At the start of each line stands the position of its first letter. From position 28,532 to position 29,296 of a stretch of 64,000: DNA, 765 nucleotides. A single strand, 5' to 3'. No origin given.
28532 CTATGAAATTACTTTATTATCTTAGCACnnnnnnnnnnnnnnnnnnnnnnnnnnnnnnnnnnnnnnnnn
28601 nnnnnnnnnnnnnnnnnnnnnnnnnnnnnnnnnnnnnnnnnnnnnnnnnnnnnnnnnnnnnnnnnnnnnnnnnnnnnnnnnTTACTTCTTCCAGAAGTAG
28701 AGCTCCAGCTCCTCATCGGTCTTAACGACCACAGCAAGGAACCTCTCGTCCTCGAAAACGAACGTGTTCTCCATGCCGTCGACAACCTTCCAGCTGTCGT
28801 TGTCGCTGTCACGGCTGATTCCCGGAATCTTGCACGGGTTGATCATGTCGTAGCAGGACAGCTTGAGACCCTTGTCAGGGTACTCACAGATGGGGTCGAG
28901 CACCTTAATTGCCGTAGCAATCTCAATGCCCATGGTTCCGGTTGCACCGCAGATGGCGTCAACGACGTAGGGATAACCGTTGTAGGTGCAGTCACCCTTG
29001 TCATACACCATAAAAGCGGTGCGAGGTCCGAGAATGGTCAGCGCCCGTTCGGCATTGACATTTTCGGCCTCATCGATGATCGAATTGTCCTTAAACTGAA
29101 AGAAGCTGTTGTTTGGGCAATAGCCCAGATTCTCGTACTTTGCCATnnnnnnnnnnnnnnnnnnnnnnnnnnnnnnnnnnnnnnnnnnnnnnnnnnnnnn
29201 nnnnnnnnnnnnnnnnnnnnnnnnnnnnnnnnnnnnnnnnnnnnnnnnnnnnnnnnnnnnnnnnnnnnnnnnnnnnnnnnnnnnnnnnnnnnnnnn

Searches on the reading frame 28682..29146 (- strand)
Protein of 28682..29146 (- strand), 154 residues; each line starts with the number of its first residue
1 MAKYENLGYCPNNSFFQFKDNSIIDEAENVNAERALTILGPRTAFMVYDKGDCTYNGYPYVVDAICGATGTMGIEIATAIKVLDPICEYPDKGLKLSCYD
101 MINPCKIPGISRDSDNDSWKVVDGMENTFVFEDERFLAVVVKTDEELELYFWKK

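Call 28: search_protein_families(library=pfam, proteins=[window:28682-29146:-], max_evalue=0.1)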
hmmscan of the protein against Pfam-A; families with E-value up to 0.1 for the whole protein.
window:28682-29146:- (154 aa): 0 families

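Call 62: find_homologous_proteins(query=window:28682-29146:-)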
Query window:28682-29146:- (154 aa): 11 proteins with E <= 0.001 among 29 candidates.
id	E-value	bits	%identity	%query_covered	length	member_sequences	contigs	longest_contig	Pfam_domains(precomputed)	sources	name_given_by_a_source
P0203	4.9e-102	356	100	100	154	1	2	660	-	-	-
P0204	1.0e-61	225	68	100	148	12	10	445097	-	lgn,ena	-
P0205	1.4e-60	221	67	100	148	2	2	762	-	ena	-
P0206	3.3e-60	220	66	100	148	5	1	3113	-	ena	-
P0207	2.0e-53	198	60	100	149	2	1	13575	-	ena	-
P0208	1.7e-34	137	50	100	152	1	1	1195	-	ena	-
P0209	2.2e-34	136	49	97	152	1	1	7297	-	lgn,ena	-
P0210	3.5e-34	136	50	100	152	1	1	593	-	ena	-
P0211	3.7e-34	136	49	100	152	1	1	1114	-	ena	-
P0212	4.4e-34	135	50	100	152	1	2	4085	-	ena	-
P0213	1.2e-31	127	43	100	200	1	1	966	-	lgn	-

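Call 64: find_encoding_contigs(protein=P0204, flank=3000, max_places=1)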
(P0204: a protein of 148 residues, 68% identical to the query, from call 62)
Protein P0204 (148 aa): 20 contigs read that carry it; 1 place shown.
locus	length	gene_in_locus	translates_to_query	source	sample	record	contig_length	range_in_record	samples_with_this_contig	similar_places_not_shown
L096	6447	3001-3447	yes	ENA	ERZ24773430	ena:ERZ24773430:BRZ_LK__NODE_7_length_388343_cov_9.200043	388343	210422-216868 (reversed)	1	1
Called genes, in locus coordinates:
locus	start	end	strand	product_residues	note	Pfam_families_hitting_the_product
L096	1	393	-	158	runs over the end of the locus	PF13302:Acetyltransf_3, PF00583:Acetyltransf_1, PF13420:Acetyltransf_4 (weak)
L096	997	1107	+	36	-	-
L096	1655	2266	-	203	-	-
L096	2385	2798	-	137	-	-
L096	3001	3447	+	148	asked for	-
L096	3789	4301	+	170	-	PF04138:GtrA_DPMS_TM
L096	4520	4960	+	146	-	PF01551:Peptidase_M23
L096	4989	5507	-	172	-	-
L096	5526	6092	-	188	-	PF08207:EFP_N, PF01132:EFP, PF09285:Elong-fact-P_C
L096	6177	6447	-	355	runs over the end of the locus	PF01321:Creatinase_N, PF00557:Peptidase_M24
